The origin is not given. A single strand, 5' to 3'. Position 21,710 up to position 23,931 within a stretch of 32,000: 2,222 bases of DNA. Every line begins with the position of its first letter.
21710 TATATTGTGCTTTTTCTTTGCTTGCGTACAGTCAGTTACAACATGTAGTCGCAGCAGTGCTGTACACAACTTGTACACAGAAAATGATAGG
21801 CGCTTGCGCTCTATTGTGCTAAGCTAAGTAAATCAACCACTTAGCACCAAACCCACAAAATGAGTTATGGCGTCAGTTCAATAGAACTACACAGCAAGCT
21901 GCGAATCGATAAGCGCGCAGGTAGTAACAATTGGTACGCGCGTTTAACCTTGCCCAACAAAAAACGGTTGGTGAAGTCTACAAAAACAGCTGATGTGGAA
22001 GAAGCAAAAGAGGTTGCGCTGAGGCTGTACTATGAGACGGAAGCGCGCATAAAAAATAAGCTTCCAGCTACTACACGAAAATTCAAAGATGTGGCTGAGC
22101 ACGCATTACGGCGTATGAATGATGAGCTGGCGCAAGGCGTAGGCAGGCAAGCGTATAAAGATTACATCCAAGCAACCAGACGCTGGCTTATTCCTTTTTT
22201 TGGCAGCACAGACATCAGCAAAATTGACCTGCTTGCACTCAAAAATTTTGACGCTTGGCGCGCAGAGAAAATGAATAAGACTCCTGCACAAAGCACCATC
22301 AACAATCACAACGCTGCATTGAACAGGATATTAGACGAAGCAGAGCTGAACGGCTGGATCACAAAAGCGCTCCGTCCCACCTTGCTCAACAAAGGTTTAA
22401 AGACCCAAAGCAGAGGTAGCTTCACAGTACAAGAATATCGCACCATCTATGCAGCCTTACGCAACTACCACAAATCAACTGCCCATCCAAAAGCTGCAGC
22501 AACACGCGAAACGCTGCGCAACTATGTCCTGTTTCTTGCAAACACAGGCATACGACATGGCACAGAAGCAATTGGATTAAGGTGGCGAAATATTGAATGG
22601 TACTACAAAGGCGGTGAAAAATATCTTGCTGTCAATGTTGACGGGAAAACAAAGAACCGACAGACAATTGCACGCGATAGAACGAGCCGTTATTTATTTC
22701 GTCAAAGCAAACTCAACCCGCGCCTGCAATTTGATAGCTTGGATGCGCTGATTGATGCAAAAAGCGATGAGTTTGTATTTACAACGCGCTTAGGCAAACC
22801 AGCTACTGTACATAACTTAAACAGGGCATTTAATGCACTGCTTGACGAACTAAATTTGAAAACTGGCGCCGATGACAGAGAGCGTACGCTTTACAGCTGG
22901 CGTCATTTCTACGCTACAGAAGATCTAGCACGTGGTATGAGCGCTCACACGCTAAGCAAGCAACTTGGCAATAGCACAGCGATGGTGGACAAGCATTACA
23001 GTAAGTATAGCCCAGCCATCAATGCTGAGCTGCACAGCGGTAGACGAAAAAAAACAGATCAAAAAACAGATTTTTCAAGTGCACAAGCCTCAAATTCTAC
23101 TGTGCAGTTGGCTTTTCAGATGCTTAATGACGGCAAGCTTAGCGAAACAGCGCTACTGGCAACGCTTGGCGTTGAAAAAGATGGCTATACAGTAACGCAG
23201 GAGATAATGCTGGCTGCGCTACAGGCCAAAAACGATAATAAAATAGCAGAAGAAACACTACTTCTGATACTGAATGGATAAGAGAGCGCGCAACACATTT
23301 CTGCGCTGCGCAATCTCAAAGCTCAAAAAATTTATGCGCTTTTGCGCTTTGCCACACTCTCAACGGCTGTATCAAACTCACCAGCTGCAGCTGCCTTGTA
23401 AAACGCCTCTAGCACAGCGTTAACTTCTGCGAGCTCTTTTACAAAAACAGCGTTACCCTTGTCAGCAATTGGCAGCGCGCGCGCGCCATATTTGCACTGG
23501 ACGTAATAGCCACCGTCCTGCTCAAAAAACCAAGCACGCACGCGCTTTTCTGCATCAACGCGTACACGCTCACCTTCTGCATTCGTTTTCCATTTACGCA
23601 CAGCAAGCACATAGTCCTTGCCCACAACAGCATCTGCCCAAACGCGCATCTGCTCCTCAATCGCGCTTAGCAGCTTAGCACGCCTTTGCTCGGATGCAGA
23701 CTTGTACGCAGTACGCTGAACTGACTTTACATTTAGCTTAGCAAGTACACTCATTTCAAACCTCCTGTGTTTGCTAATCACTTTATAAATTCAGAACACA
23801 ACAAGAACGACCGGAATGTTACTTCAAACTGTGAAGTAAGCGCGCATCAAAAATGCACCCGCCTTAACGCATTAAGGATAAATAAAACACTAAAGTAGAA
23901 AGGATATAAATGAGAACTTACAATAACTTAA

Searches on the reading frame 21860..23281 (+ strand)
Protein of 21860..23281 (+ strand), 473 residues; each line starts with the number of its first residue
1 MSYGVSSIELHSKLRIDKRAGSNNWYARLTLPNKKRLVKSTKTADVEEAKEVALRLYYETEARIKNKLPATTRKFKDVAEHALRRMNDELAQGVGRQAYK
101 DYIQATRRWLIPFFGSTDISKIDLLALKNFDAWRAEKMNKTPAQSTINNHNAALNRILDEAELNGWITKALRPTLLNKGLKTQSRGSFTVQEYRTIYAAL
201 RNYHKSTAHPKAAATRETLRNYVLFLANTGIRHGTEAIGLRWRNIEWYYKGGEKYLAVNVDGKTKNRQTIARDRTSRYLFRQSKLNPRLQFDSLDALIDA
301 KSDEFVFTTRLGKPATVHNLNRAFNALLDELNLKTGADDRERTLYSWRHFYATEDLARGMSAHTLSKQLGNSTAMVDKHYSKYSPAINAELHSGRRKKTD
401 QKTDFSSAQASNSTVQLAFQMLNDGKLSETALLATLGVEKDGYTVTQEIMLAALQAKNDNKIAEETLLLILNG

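Call 7: search_protein_families(library=pfam, proteins=[window:21860-23281:+], max_evalue=0.01)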
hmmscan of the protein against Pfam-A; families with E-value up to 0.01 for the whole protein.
window:21860-23281:+ (473 aa): 2 families
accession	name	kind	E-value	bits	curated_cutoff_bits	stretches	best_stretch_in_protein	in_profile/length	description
PF00589.27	Phage_integrase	-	4.1e-08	33.6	27.1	1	190-381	5-166/172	Phage integrase family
PF13102.12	Phage_int_SAM_5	-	5.7e-05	23.8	22.3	0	96-171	18-92/98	Phage integrase SAM-like domain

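Call 8: search_protein_families(library=phrogs, proteins=[window:21860-23281:+], max_evalue=0.01)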
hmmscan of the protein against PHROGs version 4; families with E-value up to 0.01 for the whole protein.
window:21860-23281:+ (473 aa): 3 families
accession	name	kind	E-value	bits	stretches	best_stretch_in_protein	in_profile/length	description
phrog_1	-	integration and excision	2.7e-32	113.8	1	14-392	114-444/611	integrase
phrog_7685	-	integration and excision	0.0002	22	1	291-389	138-229/240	integrase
phrog_34515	-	unknown function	0.00033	21.7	1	74-127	5-56/69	-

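Call 9: search_protein_families(library=padloc, proteins=[window:21860-23281:+], max_evalue=0.01)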
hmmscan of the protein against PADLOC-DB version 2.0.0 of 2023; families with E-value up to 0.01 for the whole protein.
window:21860-23281:+ (473 aa): 0 families

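Call 17: search_protein_families(library=ncbifam, proteins=[window:21860-23281:+], max_evalue=0.1)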
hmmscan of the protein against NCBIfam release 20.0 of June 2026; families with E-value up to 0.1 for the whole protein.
window:21860-23281:+ (473 aa): 1 family
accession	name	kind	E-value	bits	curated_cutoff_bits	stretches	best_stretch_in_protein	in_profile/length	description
NF040815.2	recomb_XerA_Arch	equivalog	1.1e-05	25.1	220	1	91-382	9-253/263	site-specific tyrosine recombinase/integron integrase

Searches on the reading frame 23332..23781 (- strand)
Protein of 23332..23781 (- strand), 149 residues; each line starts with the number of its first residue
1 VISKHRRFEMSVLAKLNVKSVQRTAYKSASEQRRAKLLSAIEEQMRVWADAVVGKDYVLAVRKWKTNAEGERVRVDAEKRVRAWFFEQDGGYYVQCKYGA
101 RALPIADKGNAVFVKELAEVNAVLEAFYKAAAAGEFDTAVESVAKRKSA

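Call 7: search_protein_families(library=pfam, proteins=[window:23332-23781:-], max_evalue=0.01)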
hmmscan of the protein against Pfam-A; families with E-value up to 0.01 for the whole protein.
window:23332-23781:- (149 aa): 1 family
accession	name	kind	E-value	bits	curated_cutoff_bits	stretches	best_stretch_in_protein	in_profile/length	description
PF20346.3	DUF6641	-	1.2e-05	25.8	27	1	29-137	35-140/143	Family of unknown function (DUF6641)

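Call 8: search_protein_families(library=phrogs, proteins=[window:23332-23781:-], max_evalue=0.01)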
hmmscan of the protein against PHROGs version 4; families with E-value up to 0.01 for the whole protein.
window:23332-23781:- (149 aa): 1 family
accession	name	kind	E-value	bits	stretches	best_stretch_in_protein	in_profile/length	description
phrog_31551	-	unknown function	2.8e-14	54.4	1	9-144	8-146/155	-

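Call 9: search_protein_families(library=padloc, proteins=[window:23332-23781:-], max_evalue=0.01)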
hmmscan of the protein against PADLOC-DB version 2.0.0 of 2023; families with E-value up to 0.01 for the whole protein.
window:23332-23781:- (149 aa): 0 families

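Call 17: search_protein_families(library=ncbifam, proteins=[window:23332-23754:-], max_evalue=0.1)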
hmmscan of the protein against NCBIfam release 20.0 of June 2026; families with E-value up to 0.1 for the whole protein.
window:23332-23754:- (140 aa): 0 families

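Call 73: search_solved_structures(query=A6, max_evalue=10)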
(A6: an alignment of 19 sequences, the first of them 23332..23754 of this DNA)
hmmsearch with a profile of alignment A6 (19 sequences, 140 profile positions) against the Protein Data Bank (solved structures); distinct sequences matched with E-value up to 10: 10.
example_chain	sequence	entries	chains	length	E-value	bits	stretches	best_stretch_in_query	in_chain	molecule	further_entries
4jj6_A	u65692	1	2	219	0.065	16.3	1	88-124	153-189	Acetyl xylan esterase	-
4jko_A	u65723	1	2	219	0.067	16.3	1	88-124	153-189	Acetyl xylan esterase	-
5bn1_A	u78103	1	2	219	0.067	16.3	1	88-124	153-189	Acetyl xylan esterase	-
3w7v_A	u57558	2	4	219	0.067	16.3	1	88-124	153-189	Acetyl xylan esterase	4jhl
4oap_A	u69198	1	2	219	0.069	16.3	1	88-123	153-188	Acetyl xylan esterase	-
4jj4_A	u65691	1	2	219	0.076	16.1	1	88-123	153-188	Acetyl xylan esterase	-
4oao_A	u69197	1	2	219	0.085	16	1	88-124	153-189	Acetyl xylan esterase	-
4yyf_A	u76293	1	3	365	0.21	14.7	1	94-133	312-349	Beta-N-acetylhexosaminidase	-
8zkm_E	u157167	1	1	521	0.79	12.8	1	43-83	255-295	nozzle of release VP1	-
8zkk_O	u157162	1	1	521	0.81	12.8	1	43-83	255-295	nozzle gp16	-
